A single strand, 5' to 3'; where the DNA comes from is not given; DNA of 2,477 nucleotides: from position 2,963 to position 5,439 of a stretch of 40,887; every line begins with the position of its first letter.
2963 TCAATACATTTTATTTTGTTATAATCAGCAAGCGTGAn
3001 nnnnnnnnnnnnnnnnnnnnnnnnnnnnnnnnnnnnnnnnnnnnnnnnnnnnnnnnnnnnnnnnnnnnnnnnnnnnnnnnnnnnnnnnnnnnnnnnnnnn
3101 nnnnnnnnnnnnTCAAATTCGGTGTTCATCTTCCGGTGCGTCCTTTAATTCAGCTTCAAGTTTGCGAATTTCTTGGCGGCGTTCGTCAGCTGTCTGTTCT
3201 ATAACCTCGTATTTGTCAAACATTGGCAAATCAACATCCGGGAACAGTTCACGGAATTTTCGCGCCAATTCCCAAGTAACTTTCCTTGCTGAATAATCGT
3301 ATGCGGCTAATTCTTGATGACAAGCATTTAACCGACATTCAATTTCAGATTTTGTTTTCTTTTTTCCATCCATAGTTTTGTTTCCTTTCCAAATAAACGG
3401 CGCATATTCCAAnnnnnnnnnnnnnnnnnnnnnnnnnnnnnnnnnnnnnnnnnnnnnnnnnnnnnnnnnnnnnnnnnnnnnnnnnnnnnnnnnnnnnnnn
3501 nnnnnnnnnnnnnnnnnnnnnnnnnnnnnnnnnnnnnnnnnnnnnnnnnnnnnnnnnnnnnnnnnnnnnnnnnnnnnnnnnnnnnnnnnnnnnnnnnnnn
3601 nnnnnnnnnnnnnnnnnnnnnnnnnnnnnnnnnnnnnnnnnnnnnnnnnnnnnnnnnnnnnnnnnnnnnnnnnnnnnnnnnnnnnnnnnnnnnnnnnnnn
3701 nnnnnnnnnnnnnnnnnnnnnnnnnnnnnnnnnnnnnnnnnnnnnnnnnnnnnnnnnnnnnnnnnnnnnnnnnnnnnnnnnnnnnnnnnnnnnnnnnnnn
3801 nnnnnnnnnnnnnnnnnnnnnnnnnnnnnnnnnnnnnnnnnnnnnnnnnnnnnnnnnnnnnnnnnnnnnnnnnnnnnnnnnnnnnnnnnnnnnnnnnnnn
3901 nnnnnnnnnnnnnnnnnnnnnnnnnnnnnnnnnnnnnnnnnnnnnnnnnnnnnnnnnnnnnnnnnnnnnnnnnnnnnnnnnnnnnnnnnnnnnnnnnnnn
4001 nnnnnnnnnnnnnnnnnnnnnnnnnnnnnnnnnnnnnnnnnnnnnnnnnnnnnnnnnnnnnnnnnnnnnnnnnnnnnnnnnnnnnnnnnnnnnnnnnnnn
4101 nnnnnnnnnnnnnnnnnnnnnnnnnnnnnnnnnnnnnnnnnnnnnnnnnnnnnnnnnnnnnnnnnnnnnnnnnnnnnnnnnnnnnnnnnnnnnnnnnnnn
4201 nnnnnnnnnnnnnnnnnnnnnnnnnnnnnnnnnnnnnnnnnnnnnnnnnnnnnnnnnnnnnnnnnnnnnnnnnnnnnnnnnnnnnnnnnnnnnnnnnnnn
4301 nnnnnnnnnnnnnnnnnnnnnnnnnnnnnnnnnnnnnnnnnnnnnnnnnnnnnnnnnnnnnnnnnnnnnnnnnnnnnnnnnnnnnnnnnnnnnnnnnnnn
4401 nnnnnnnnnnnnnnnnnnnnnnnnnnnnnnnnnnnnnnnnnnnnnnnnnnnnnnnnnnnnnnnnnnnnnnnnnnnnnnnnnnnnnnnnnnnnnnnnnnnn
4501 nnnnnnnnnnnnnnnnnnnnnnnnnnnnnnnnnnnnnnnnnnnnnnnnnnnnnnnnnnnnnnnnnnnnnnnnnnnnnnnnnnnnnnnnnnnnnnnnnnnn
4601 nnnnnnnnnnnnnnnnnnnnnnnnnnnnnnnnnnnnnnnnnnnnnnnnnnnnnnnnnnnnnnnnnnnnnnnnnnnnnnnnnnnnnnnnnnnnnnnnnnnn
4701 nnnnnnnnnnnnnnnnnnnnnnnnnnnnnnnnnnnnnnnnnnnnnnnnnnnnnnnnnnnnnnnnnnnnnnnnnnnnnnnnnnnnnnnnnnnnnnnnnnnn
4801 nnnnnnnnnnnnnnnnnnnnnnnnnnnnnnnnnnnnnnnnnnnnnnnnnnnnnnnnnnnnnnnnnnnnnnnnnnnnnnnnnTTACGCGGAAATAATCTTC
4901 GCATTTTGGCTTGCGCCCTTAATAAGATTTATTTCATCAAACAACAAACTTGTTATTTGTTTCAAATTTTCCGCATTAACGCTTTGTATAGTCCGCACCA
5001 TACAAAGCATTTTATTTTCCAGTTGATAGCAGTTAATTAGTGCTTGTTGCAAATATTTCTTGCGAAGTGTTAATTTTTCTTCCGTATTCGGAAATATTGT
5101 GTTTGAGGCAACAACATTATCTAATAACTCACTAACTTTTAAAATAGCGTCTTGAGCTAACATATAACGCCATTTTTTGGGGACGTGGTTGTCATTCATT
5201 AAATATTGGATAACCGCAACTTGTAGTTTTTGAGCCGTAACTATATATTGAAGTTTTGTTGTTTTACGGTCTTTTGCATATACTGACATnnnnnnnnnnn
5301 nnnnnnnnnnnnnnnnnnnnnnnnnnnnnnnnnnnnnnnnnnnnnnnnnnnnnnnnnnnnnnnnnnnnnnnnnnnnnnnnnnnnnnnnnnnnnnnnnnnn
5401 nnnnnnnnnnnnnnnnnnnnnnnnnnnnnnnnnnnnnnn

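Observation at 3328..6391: Complete diversity-generating retroelement targeting the distal tail fiber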

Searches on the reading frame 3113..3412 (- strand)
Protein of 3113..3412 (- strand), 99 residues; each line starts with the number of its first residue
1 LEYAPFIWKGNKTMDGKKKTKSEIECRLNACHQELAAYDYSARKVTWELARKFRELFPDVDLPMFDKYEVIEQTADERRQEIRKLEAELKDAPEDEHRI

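Call 5: search_protein_families(library=pfam, proteins=[window:3113-3412:-], max_evalue=0.01)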
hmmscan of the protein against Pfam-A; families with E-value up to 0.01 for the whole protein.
window:3113-3412:- (99 aa): 0 families

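Call 7: search_protein_families(library=ncbifam, proteins=[window:3113-3412:-], max_evalue=0.01)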
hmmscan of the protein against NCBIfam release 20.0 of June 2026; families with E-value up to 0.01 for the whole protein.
window:3113-3412:- (99 aa): 0 families

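Call 8: search_protein_families(library=phrogs, proteins=[window:3113-3412:-], max_evalue=0.001)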
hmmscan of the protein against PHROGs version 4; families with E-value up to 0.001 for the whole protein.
window:3113-3412:- (99 aa): 0 families

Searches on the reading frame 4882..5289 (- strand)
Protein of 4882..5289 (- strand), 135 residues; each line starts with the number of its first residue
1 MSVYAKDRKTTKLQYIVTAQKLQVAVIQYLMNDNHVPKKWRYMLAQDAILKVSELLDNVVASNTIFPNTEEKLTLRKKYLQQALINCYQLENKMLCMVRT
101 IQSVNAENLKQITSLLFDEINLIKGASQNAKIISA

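Call 5: search_protein_families(library=pfam, proteins=[window:4882-5289:-], max_evalue=0.01)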
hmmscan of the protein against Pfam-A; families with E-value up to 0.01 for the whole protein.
window:4882-5289:- (135 aa): 0 families

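Call 7: search_protein_families(library=ncbifam, proteins=[window:4882-5289:-], max_evalue=0.01)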
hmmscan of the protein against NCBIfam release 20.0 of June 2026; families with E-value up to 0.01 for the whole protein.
window:4882-5289:- (135 aa): 0 families

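Call 8: search_protein_families(library=phrogs, proteins=[window:4882-5289:-], max_evalue=0.001)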
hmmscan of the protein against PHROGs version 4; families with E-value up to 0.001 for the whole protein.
window:4882-5289:- (135 aa): 1 family
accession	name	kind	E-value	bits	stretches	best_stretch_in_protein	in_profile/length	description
phrog_30516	-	unknown function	1.7e-06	29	1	1-93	1-90/154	-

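Call 11: search_solved_structures(query=window:4882-5289:-, max_evalue=10, show_alignments=1)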
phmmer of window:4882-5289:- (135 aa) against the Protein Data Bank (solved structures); distinct sequences matched with E-value up to 10: 1.
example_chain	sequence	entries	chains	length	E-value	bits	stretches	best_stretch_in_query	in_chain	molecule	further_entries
3hjl_A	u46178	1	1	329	0.34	14.1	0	88-128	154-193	Flagellar motor switch protein fliG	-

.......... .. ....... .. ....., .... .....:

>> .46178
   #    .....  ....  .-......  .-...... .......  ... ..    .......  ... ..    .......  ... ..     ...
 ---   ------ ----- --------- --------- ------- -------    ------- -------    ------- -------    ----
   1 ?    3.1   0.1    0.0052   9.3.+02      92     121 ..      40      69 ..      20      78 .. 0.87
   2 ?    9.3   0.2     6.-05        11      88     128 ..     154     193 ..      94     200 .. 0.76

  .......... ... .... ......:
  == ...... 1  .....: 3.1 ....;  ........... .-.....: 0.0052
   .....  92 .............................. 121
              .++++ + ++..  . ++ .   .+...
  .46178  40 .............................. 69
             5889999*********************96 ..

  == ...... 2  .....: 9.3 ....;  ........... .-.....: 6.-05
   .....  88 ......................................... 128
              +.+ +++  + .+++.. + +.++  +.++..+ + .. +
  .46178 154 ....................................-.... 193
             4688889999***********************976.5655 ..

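Call 34: find_homologous_proteins(query=window:4882-5289:-)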
Query window:4882-5289:- (135 aa): 59 proteins with E <= 0.001 among 74 candidates.
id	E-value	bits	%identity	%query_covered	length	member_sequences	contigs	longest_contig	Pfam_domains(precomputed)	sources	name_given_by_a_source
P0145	1.8e-78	278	100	100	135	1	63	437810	-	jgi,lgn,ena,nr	jgi:hypothetical protein|nr:MAG TPA: hypothetical protein [Bacteriophage sp.]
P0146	2.4e-78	277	99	100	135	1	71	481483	-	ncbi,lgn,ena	-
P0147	3.4e-78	277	99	100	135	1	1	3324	-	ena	-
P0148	4.8e-78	276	99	100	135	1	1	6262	-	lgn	-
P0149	4.8e-78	276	99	100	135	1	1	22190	-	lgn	-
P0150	5.4e-78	276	99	100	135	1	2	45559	-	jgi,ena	jgi:hypothetical protein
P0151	6.6e-78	276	99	100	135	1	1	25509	-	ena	-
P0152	6.7e-78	276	99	100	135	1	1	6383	-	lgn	-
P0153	6.9e-78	276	99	100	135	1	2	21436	-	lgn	-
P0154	7.4e-78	276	99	100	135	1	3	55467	-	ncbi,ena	-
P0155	7.8e-78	276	99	100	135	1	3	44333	-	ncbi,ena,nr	ncbi:MAG TPA: hypothetical protein DD619_04760 [Alphaproteobacteria bacterium]|nr:hypothetical prote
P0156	7.8e-78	276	99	100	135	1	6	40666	-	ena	-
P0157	8.5e-78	276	99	100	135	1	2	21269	-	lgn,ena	-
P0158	1.0e-77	275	99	100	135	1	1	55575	-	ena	-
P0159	1.6e-77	275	98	100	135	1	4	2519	-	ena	-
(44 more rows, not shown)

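Call 38: search_solved_structures(query=A2, max_evalue=10, show_alignments=2)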
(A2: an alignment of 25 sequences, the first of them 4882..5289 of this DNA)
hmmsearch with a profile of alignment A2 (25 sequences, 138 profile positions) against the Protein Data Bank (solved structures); distinct sequences matched with E-value up to 10: 11.
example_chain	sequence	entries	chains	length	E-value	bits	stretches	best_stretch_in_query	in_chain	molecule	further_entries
1mc0_A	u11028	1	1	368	0.05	16.7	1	17-96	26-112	3',5'-cyclic nucleotide phosphodiesterase 2A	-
1t3j_A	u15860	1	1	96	0.086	16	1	74-137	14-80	mitofusin 1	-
3ibj_A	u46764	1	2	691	0.11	15.6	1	15-70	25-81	cGMP-dependent 3',5'-cyclic phosphodiesterase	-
9lrn_A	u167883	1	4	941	0.21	14.7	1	15-70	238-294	cGMP-dependent 3',5'-cyclic phosphodiesterase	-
9eg6_A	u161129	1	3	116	0.47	13.6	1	52-118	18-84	Caveolae-associated protein 1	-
1kr4_A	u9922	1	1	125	0.76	12.9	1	56-89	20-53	Protein TM1056, cutA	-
1o5j_A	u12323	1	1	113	1.1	12.4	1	59-89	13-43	periplasmic divalent cation tolerance protein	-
3mzl_B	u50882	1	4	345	1.9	11.6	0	64-124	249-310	Protein transport protein SEC31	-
2pm7_A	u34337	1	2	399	2.5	11.2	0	64-124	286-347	Protein transport protein SEC31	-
2pm6_A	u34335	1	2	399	3.5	10.8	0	64-124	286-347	Protein transport protein SEC31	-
3hjl_A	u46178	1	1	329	9.9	9.3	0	92-122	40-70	Flagellar motor switch protein fliG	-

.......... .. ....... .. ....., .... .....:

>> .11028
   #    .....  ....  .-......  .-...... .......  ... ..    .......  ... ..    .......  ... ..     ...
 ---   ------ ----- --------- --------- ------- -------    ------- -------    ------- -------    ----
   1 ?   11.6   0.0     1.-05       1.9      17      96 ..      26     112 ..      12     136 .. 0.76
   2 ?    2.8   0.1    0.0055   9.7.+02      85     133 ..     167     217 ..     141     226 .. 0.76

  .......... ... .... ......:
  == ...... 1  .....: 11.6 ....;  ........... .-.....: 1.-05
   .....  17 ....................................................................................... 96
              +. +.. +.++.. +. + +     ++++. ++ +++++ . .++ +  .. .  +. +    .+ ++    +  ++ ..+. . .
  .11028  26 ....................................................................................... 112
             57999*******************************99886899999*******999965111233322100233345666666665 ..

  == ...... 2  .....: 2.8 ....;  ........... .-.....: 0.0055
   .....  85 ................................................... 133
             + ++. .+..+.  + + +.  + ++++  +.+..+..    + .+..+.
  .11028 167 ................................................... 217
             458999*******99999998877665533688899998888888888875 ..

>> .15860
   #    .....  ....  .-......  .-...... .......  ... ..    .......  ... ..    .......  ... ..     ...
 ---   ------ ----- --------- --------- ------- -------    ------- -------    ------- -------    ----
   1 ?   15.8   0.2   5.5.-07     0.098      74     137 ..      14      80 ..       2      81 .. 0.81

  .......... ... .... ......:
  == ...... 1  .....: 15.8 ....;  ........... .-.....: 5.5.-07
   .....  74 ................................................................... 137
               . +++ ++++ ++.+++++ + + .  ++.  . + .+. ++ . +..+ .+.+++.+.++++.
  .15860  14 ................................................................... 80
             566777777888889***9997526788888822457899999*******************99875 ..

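Call 47: predict_structure(alignment_id=A2)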
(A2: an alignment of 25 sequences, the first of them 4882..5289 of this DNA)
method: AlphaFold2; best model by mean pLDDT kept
length: 135 residues; sequences in the alignment: 25
mean_pLDDT: 77.8   pTM: 0.71
mean pLDDT of the five models: 77.8, 74.9, 73.0, 68.5, 66.9
residues with pLDDT >= 90: 3; 70-90: 109; 50-70: 13; < 50: 10
segments of 3 or more residues with pLDDT < 50: 1-10
pLDDT, mean of each block of 10 residues (from residue 1): 42 68 83 69 78 87 84 87 89 85 81 84 80 68
secondary structure, 60 per line:
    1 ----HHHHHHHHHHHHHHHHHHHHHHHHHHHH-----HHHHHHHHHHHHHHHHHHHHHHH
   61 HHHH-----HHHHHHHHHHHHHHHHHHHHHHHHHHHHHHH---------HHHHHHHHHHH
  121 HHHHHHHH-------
elements in order: H5-32 H38-64 H70-100 H110-128
